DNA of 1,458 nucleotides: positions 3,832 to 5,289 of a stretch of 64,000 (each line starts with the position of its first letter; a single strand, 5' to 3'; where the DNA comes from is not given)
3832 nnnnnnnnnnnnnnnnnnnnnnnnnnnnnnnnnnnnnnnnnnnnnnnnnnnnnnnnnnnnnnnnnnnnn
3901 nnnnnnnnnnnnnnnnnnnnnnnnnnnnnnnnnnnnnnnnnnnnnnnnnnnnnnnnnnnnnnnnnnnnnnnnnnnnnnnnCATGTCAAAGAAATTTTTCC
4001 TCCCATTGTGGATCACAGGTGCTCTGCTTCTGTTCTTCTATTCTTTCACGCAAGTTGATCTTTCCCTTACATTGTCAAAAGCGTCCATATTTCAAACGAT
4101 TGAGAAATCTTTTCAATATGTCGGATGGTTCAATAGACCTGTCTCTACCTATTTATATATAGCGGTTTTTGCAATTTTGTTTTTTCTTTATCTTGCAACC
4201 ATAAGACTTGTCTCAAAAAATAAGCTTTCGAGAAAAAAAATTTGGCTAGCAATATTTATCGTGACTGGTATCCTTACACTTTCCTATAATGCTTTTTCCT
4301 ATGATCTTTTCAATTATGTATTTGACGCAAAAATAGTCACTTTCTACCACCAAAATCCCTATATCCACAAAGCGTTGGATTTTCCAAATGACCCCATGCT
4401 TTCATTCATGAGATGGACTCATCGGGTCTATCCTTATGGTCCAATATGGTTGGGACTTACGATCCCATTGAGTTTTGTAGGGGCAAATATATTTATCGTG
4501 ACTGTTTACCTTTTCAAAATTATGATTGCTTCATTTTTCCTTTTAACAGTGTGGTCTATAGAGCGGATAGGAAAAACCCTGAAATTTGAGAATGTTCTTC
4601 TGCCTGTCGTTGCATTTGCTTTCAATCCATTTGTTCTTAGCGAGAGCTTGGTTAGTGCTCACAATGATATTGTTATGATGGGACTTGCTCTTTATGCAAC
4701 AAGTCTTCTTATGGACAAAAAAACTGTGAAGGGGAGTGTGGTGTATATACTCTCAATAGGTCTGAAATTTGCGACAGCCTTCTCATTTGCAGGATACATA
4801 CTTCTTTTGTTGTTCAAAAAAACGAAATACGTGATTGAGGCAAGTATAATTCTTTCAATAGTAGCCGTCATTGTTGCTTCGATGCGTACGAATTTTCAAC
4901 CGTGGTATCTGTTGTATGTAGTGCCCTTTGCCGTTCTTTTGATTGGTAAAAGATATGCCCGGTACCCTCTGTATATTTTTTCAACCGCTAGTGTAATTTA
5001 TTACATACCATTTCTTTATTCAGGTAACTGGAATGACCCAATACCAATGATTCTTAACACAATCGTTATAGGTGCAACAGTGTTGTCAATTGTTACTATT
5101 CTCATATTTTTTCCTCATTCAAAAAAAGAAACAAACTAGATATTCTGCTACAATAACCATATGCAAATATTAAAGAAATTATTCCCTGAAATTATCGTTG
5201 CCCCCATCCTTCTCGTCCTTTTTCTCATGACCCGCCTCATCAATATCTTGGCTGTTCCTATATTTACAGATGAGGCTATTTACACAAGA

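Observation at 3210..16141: Repeated GtrB-like GT2 plus GT-C three-component glycosylation modules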

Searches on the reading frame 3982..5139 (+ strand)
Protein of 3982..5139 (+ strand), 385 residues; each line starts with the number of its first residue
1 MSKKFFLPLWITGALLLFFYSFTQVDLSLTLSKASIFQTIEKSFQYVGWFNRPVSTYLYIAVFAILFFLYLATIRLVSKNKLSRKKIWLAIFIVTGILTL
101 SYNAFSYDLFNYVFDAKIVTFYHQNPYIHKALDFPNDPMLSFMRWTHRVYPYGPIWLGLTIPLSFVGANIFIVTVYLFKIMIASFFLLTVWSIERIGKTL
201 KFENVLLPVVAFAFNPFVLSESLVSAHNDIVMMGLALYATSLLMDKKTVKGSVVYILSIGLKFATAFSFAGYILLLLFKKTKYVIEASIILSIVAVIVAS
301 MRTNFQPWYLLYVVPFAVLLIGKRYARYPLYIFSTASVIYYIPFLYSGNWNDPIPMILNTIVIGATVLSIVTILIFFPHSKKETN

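Call 3: search_protein_families(library=pfam, proteins=[window:3982-5139:+], max_evalue=0.01)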
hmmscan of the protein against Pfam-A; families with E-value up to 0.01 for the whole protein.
window:3982-5139:+ (385 aa): 0 families

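Call 18: search_protein_families(library=pfam, proteins=[window:3982-5139:+], max_evalue=10)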
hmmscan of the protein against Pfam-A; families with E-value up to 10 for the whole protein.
window:3982-5139:+ (385 aa): 1 family
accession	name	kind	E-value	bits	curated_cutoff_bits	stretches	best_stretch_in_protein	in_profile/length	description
PF09771.14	Tmemb_18A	-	3.3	8.6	29.9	1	231-299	34-100/118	Transmembrane protein 188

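Call 34: search_solved_structures(query=window:3982-5136:+, max_evalue=10)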
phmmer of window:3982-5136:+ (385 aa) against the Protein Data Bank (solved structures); distinct sequences matched with E-value up to 10: 0.

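Call 42: find_homologous_proteins(query=window:3982-5136:+, max_evalue=0.00001)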
Query window:3982-5136:+ (385 aa): 1978 proteins with E <= 0.00001 among 8000 candidates; the best 120 are listed.
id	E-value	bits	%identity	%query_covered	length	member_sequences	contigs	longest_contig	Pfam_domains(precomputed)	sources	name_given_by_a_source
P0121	6.0e-242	821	100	100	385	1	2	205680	PF26314.1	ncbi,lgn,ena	-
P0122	6.3e-239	811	98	100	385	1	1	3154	PF26314.1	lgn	-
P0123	8.2e-239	810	98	100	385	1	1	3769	PF26314.1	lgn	-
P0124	2.1e-238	809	98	100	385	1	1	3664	PF26314.1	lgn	-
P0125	2.8e-238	809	98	100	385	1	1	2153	PF26314.1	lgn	-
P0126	4.0e-238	808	98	100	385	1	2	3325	PF26314.1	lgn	-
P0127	5.0e-238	808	98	100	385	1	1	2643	PF26314.1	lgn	-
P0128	7.6e-238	807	98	100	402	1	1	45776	PF26314.1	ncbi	-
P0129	1.3e-237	806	98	100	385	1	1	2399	PF26314.1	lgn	-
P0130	2.3e-237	806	98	100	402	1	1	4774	PF26314.1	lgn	-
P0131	2.3e-222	756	89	100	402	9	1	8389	PF26314.1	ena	-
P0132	1.3e-194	665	78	100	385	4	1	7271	PF26314.1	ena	-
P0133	2.4e-194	664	78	100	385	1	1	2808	PF26314.1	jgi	-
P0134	5.3e-189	646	76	100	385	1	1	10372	PF26314.1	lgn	-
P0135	6.9e-188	643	75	100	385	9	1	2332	PF26314.1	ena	-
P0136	2.1e-177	608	71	100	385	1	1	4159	PF26314.1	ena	-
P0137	8.4e-173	593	70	100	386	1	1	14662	PF09594.17,PF26314.1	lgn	-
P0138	9.8e-173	593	68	100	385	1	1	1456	PF26314.1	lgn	-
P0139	4.4e-172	591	69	100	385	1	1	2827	PF26314.1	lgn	-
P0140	1.1e-171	589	70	100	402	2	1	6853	PF26314.1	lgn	-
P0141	2.8e-171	588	69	100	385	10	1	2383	PF26314.1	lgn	-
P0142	3.4e-171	588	69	100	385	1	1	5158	PF09594.17,PF26314.1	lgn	-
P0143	1.2e-170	586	68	100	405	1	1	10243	PF26314.1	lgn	-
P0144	2.1e-169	582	69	100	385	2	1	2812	PF26314.1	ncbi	-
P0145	2.4e-169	582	69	100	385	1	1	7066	PF26314.1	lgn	-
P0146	7.4e-163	560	66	99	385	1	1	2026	PF26314.1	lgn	-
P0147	4.7e-162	558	67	99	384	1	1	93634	PF26314.1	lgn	-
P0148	9.1e-161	554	65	99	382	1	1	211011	PF09594.17,PF26314.1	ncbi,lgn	-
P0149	3.1e-160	552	67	99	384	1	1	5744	PF26314.1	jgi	jgi:hypothetical protein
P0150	5.0e-160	551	64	100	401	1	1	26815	PF26314.1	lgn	-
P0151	9.6e-160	550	65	99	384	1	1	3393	PF26314.1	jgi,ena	-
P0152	2.3e-159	549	66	99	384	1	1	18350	PF26314.1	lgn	-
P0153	1.3e-158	546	64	99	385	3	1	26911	PF26314.1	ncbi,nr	ncbi:MAG: hypothetical protein Q7T54_02440 [Candidatus Levybacteria bacterium]|nr:hypothetical prote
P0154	1.9e-158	546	63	100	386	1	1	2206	PF26314.1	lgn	-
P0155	2.4e-157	542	67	95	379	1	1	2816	PF26314.1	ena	-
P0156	4.1e-157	541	67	95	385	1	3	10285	PF26314.1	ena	-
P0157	1.0e-155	537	63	99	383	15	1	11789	PF26314.1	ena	-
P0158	1.5e-154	533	63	99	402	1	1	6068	PF09594.17,PF26314.1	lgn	-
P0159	1.5e-154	533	63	99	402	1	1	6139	PF09594.17,PF26314.1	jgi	-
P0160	2.3e-154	532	63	99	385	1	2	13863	PF09594.17,PF26314.1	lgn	-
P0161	3.8e-154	532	66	96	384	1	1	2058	PF26314.1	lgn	-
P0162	4.3e-154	532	63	99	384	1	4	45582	PF26314.1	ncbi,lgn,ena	-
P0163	5.2e-154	531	63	99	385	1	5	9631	PF09594.17,PF26314.1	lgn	-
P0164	5.9e-154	531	63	99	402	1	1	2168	PF09594.17,PF26314.1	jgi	-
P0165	6.0e-154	531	63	99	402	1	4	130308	PF09594.17,PF26314.1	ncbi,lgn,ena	-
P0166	2.6e-153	529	63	100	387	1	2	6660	PF26314.1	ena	-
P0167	3.8e-153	528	66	97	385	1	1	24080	PF26314.1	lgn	-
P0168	8.0e-153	527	64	97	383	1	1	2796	PF26314.1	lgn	-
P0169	4.7e-152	525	63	98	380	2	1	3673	PF26314.1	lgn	-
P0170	4.9e-151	521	67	93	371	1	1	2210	PF26314.1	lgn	-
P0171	3.4e-150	519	61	100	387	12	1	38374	PF09594.17,PF26314.1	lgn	-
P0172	1.6e-147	510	62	98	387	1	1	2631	PF26314.1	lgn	-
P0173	2.6e-146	506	62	96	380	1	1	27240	PF26314.1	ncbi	-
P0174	5.4e-146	505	61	99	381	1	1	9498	PF26314.1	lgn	-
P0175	1.6e-145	503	61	99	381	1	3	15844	PF26314.1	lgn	-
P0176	8.5e-145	501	62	97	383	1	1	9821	PF26314.1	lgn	-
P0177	5.4e-143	495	62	99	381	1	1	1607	PF26314.1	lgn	-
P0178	5.2e-142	492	60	97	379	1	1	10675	PF26314.1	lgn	-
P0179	4.1e-137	476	58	97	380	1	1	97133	PF26314.1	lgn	-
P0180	1.4e-136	474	57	97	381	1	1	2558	PF26314.1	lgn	-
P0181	2.1e-136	473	57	99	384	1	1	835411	PF26314.1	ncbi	-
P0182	2.5e-135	470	60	99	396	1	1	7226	PF26314.1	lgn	-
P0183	1.1e-134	468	67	83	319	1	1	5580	PF09594.17,PF26314.1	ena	-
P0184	1.9e-134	467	59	98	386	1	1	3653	PF26314.1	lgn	-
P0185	2.0e-134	467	58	97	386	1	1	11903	PF26314.1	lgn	-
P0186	3.8e-134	466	58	96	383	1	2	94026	PF26314.1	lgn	-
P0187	5.1e-134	465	58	96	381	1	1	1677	PF26314.1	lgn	-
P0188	6.8e-134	465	58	97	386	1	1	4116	PF26314.1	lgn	-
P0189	1.2e-131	458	58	97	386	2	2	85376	PF26314.1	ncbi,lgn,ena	-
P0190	6.5e-130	452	57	97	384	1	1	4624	PF26314.1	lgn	-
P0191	1.1e-127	445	56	96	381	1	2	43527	PF26314.1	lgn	-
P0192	1.2e-123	431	57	97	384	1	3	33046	PF26314.1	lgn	-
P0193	5.9e-123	429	56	93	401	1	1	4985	PF09594.17,PF26314.1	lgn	-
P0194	3.9e-120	420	55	98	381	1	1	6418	PF09594.17,PF26314.1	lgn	-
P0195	1.0e-119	418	55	98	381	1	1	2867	PF26314.1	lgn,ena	-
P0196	1.0e-118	415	55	98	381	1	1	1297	PF26314.1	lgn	-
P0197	1.3e-118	415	52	97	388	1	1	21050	PF09594.17,PF26314.1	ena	-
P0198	5.6e-117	409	54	95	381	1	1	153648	PF26314.1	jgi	jgi:hypothetical protein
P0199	8.6e-117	409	55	99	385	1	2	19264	PF26314.1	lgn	-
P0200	4.9e-116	406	54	96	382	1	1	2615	PF26314.1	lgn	-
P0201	5.9e-116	406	54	97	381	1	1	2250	PF26314.1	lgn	-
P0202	8.2e-116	406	53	95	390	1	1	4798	PF26314.1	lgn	-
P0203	9.2e-116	405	54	94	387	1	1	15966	PF26314.1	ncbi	-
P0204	1.5e-115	405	56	95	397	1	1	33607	PF26314.1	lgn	-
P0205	4.2e-115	403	54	97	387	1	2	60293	PF26314.1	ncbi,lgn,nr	ncbi:MAG TPA: hypothetical protein VG965_05235 [Patescibacteria group bacterium]|nr:hypothetical pro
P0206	6.4e-115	403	53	97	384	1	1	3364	PF09594.17,PF26314.1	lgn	-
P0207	7.0e-115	403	52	99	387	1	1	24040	PF26314.1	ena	-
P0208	1.2e-114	402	51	98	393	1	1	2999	PF26314.1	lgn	-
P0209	1.9e-114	401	53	96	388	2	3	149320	PF26314.1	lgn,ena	-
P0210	2.4e-114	401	53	98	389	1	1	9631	PF26314.1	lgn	-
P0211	3.4e-114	400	52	98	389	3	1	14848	PF26314.1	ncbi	-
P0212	4.2e-114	400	53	99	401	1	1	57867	PF26314.1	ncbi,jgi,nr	ncbi:hypothetical protein C4577_05950 [Candidatus Parcubacteria bacterium]|nr:MAG: hypothetical prot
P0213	4.5e-114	400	52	97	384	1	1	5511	PF26314.1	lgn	-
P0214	5.7e-114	400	54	98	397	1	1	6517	PF26314.1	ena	-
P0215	7.3e-114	399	52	98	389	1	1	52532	PF26314.1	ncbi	-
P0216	7.4e-114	399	53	97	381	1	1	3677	PF26314.1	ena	-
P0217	1.0e-113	399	51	99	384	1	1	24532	PF26314.1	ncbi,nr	ncbi:MAG TPA: polyprenol phosphomannose-dependent alpha 1,6 mannosyltransferase MptB [Patescibacteri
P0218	1.7e-113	398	53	96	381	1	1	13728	PF26314.1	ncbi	-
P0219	2.1e-113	398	53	96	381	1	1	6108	PF26314.1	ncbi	-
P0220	2.2e-113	398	51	99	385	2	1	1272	PF26314.1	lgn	-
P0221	2.2e-113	398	51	97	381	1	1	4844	PF26314.1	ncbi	-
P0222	3.3e-113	397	52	96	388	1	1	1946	PF26314.1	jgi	jgi:hypothetical protein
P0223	6.3e-113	396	52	97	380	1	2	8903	PF26314.1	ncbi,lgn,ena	-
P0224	9.8e-113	395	52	98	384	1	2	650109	PF26314.1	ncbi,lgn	-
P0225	1.7e-112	395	52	97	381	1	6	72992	PF26314.1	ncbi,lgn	-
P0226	3.1e-112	394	54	96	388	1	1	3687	PF26314.1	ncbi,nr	ncbi:MAG: hypothetical protein Q8P10_01765 [bacterium]|nr:hypothetical protein [bacterium]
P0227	9.1e-112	392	50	92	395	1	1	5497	PF26314.1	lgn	-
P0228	1.0e-111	392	53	95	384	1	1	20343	PF26314.1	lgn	-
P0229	1.1e-111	392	53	94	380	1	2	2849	PF26314.1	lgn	-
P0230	1.2e-111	392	53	96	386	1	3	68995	PF09594.17,PF26314.1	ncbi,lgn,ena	-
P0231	1.3e-111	392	51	100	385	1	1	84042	PF26314.1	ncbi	-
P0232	1.4e-111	392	53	94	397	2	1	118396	PF26314.1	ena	-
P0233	1.5e-111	392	49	100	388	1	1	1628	PF26314.1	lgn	-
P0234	2.1e-111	391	52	99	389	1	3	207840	PF26314.1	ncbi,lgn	-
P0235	2.5e-111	391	52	98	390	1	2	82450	PF26314.1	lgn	-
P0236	2.9e-111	391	53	98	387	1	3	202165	PF26314.1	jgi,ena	-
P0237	3.2e-111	390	53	96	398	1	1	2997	PF26314.1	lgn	-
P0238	3.3e-111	390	51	96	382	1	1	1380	PF09594.17,PF26314.1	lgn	-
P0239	3.3e-111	390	52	97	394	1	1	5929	PF26314.1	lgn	-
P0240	4.0e-111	390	53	95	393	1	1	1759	PF09594.17,PF26314.1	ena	-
